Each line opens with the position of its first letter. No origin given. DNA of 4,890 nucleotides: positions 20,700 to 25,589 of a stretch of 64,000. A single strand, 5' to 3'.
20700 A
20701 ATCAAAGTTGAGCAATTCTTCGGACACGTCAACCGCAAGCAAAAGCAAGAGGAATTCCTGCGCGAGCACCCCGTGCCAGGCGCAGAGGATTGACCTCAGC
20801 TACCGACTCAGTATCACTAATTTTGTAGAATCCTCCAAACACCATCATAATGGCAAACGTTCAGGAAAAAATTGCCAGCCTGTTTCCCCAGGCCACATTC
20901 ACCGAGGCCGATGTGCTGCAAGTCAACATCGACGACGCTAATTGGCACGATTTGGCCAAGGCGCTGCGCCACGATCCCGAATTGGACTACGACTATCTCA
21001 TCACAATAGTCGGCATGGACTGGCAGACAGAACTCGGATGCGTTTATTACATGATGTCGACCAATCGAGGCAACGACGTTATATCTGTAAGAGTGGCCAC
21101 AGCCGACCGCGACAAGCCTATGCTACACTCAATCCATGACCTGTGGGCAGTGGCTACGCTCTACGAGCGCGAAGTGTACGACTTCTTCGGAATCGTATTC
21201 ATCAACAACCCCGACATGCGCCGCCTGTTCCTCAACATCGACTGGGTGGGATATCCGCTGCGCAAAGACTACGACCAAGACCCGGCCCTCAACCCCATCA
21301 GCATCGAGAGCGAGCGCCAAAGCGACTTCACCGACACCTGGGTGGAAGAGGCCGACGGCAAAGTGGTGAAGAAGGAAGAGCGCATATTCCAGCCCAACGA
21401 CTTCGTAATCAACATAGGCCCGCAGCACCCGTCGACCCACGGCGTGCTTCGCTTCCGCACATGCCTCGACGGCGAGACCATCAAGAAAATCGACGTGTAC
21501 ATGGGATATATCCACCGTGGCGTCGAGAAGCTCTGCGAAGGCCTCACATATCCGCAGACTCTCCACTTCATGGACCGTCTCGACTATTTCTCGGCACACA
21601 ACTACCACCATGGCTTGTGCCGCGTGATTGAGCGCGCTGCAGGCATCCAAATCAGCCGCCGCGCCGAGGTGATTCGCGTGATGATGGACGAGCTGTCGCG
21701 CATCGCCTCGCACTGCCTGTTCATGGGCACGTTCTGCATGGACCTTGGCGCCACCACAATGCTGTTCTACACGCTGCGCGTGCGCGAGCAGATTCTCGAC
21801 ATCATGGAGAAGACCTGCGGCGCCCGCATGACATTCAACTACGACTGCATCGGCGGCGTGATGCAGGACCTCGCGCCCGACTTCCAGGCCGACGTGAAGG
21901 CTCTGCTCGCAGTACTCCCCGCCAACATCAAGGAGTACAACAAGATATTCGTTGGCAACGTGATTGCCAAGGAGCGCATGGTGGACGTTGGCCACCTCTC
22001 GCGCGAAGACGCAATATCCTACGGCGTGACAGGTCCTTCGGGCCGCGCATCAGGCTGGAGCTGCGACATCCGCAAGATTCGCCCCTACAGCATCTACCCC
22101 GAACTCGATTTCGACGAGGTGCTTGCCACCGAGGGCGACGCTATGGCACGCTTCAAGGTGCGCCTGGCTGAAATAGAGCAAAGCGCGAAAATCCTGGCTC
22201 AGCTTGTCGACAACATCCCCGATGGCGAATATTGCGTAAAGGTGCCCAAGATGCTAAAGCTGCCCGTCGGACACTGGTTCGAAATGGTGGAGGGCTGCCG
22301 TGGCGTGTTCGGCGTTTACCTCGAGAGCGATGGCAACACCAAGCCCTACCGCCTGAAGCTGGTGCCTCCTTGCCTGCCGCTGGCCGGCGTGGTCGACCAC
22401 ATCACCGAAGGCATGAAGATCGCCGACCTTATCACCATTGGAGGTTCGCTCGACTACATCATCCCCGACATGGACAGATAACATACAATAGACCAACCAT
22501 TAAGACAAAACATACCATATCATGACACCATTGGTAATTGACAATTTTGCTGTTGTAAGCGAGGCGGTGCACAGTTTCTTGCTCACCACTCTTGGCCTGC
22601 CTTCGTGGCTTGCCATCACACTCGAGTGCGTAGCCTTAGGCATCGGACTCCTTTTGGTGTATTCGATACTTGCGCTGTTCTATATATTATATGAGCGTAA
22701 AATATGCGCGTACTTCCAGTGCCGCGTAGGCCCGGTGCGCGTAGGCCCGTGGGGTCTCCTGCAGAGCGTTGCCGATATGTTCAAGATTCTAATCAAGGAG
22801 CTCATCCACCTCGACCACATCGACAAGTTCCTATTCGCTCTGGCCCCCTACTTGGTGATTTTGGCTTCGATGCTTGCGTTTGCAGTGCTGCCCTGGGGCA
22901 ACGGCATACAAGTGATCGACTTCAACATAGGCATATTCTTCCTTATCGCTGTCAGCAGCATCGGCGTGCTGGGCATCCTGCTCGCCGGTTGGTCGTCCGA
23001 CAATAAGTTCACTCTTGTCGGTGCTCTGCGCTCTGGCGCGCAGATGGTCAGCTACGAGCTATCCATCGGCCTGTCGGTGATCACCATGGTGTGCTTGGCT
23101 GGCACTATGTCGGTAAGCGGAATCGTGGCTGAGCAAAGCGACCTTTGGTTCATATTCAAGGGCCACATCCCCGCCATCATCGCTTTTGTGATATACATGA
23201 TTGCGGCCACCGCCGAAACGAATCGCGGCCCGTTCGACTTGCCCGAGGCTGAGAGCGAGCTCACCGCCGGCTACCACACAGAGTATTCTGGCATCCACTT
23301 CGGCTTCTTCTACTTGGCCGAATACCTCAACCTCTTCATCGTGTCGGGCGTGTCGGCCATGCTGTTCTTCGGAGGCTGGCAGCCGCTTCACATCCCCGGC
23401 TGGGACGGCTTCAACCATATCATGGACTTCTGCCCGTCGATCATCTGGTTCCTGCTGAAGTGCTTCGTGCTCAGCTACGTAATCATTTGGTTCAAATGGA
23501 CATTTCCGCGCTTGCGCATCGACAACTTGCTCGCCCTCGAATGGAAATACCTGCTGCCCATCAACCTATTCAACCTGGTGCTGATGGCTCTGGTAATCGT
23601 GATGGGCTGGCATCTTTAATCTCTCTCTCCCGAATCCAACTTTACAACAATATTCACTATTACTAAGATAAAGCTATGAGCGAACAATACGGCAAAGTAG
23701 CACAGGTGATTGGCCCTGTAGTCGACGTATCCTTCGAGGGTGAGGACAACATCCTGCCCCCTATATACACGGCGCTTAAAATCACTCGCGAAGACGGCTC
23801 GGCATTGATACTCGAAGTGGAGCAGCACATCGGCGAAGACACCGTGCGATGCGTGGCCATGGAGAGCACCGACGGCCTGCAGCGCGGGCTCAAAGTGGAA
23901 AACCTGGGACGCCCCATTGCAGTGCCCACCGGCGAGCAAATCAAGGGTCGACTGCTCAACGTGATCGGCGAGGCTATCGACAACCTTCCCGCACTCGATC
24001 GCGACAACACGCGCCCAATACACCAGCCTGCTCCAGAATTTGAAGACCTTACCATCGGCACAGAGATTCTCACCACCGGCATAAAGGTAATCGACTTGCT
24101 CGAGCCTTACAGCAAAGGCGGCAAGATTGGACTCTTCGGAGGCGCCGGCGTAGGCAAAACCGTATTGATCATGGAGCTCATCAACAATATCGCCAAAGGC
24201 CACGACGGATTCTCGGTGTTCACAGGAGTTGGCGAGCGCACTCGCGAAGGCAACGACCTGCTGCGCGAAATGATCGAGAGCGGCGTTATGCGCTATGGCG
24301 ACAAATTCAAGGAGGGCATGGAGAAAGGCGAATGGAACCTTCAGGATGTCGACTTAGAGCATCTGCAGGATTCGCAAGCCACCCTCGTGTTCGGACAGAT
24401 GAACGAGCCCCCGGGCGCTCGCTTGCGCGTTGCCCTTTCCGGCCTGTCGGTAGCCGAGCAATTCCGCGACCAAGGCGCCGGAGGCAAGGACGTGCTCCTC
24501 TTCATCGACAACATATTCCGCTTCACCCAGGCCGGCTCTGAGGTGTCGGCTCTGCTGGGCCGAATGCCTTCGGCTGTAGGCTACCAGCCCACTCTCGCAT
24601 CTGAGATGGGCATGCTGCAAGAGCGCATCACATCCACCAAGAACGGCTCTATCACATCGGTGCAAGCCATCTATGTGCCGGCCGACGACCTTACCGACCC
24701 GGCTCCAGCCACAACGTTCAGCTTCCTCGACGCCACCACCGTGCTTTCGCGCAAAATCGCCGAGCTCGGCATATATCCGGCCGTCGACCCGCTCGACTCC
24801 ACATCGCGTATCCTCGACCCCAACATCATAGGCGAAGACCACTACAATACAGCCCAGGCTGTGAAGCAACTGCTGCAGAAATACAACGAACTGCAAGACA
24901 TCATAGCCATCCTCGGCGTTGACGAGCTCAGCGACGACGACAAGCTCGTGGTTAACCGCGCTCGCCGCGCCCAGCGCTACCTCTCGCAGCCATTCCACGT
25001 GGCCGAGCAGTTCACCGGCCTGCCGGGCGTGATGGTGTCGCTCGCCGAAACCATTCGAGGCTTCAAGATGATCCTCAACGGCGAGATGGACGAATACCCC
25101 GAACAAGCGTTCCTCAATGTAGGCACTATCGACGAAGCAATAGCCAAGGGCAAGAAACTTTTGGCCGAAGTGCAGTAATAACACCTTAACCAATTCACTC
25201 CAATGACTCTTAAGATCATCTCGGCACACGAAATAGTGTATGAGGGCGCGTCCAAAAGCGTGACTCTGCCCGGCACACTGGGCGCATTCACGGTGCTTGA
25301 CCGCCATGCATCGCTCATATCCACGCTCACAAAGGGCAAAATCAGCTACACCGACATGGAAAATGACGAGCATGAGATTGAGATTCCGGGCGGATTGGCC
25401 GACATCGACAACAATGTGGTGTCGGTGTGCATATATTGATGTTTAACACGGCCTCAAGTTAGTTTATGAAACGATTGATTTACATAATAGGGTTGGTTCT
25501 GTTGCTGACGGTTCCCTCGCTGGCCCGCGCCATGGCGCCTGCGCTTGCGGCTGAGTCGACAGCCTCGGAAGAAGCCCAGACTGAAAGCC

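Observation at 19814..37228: Entire F1Fo ATP synthase operon nested inside the complex I (nuo) operon: an 18-gene respiratory superoperon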

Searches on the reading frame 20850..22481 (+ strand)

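Call 3: search_protein_families(library=pfam, proteins=[window:20850-22481:+])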
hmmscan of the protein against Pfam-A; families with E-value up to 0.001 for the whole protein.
window:20850-22481:+ (543 aa): 2 families
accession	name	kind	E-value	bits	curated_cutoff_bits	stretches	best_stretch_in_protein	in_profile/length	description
PF00346.24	Complex1_49kDa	-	7.3e-78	261.8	24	2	298-468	1-171/271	Respiratory-chain NADH dehydrogenase, 49 Kd subunit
PF00329.25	Complex1_30kDa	-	4.1e-36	124.7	22.5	1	25-144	1-121/124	Respiratory-chain NADH dehydrogenase, 30 Kd subunit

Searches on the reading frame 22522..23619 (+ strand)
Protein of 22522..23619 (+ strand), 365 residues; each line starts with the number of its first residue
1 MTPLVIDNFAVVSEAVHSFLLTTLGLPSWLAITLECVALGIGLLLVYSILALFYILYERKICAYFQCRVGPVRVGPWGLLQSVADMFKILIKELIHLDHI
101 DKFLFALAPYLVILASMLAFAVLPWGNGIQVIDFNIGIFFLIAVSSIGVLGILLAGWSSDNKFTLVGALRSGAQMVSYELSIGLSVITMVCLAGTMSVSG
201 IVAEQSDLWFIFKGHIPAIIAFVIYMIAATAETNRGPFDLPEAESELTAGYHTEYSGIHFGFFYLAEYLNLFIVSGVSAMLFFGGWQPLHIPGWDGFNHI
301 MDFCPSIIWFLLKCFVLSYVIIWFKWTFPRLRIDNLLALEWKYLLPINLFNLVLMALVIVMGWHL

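Call 3: search_protein_families(library=pfam, proteins=[window:22522-23619:+])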
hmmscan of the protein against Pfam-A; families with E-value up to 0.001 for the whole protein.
window:22522-23619:+ (365 aa): 1 family
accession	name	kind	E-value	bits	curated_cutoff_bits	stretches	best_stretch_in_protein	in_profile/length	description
PF00146.26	NADHdh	-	1.3e-115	386.3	27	1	43-356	6-298/298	NADH dehydrogenase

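Call 16: find_related_loci(query=window:22522-23619:+, collection=genome_contigs, flank=10000)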
Query window:22522-23619:+ (365 aa) in genome_contigs; peptide patterns used: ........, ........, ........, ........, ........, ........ (x = any residue, [..] = any of these).
590 stretches matched a pattern (row limit reached: there are more); 523 encode a relative of the query (tblastn E <= 1e-3); the best 80 are kept; 80 distinct loci.
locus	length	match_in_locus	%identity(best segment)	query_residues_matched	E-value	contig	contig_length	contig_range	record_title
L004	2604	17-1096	83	5-364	0e+0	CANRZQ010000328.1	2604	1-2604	MAG TPA_asm: uncultured Muribaculaceae bacterium isolate SRR15633999_bin.11_metawrap_v1.3_MAG genome assembly, contig: N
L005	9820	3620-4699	83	5-364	0e+0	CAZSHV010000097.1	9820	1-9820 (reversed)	MAG TPA_asm: uncultured Bacteroides sp. isolate SRP199465_co2_875 genome assembly, contig: NODE_21842_length_9820_cov_31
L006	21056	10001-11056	82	13-364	0e+0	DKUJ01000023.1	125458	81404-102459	MAG TPA_asm: Porphyromonadaceae bacterium UBA7207 UBA7207_contig_1282, whole genome shotgun sequence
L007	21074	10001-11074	83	5-364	0e+0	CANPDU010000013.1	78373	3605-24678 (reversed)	MAG TPA_asm: uncultured Bacteroidales bacterium isolate SRR15730559_bin.35_metawrap_v1.3_MAG genome assembly, contig: NO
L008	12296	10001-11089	82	2-364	0e+0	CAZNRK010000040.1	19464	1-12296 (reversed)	MAG TPA_asm: uncultured Bacteroides sp. isolate SRP199465_co2_500 genome assembly, contig: NODE_8174_length_19464_cov_27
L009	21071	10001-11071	82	6-364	0e+0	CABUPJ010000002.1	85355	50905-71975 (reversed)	MAG TPA_asm: uncultured Porphyromonadaceae bacterium isolate MGYG-HGUT-04213 genome assembly, contig: GUT_GENOME259797_2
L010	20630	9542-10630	80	3-365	0e+0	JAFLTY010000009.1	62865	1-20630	MAG: Muribaculaceae bacterium isolate HAN065 Seq9, whole genome shotgun sequence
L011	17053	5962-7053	78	2-363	0e+0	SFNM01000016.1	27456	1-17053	MAG: Bacteroidales bacterium isolate W2P45.044 Contig464, whole genome shotgun sequence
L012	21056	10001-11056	82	13-364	0e+0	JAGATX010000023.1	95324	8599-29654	MAG: Muribaculaceae bacterium isolate RGIG8770 Water_deer_Colon.Co__c892093, whole genome shotgun sequence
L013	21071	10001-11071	82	6-364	0e+0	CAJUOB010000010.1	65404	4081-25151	MAG TPA_asm: uncultured Muribaculaceae bacterium isolate MGBC156312 genome assembly, contig: MGBC156312.10, whole genome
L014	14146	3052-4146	78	2-365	0e+0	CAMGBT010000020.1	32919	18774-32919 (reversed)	MAG: uncultured Bacteroidales bacterium isolate ERR2020029_bin.21_metaWRAP_v1.3_MAG genome assembly, contig: ERZ10552023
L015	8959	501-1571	79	6-364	0e+0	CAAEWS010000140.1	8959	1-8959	MAG TPA_asm: Bacteroidales bacterium, isolate HGM05256, WGS project CAAEWS010000000 data, contig: SRS011061_71_k99_66207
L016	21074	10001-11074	79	8-365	0e+0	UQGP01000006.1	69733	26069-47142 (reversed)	uncultured Porphyromonadaceae bacterium isolate UMGS259 genome assembly, contig: NODE_82_length_69733_cov_7.021054, whol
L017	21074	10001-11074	80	5-364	0e+0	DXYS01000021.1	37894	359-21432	MAG TPA_asm: Bacteroidales bacterium isolate HRGM_Genome_3953 HRGM_Genome_3953_21, whole genome shotgun sequence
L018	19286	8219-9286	79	8-365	0e+0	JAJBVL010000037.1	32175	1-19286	MAG: Bacteroidales bacterium isolate U_127143 U_127143=NODE_62_length_32175_cov_27.078611, whole genome shotgun sequence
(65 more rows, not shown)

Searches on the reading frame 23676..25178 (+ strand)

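Call 3: search_protein_families(library=pfam, proteins=[window:23676-25178:+])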
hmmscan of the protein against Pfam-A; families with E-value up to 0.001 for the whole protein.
window:23676-25178:+ (500 aa): 3 families
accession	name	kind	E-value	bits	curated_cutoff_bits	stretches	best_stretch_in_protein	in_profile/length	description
PF00006.31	ATP-synt_ab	-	4e-65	219.9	29.5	1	135-377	1-213/213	ATP synthase alpha/beta family, nucleotide-binding domain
PF02874.29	ATP-synt_ab_N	-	3.3e-18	66.4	20.9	1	8-78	1-69/69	ATP synthase alpha/beta family, beta-barrel domain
PF22919.1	ATP-synt_VA_C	-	1e-17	64.4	24.7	1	382-474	5-100/101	C-terminal domain of V and A type ATP synthase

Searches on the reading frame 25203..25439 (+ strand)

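Call 3: search_protein_families(library=pfam, proteins=[window:25203-25439:+])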
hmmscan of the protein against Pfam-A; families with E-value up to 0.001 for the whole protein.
window:25203-25439:+ (78 aa): 1 family
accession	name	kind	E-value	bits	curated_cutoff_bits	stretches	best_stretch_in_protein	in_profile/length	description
PF02823.21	ATP-synt_DE_N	-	1.1e-17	64.2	27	1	1-76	1-76/80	ATP synthase, Delta/Epsilon chain, beta-sandwich domain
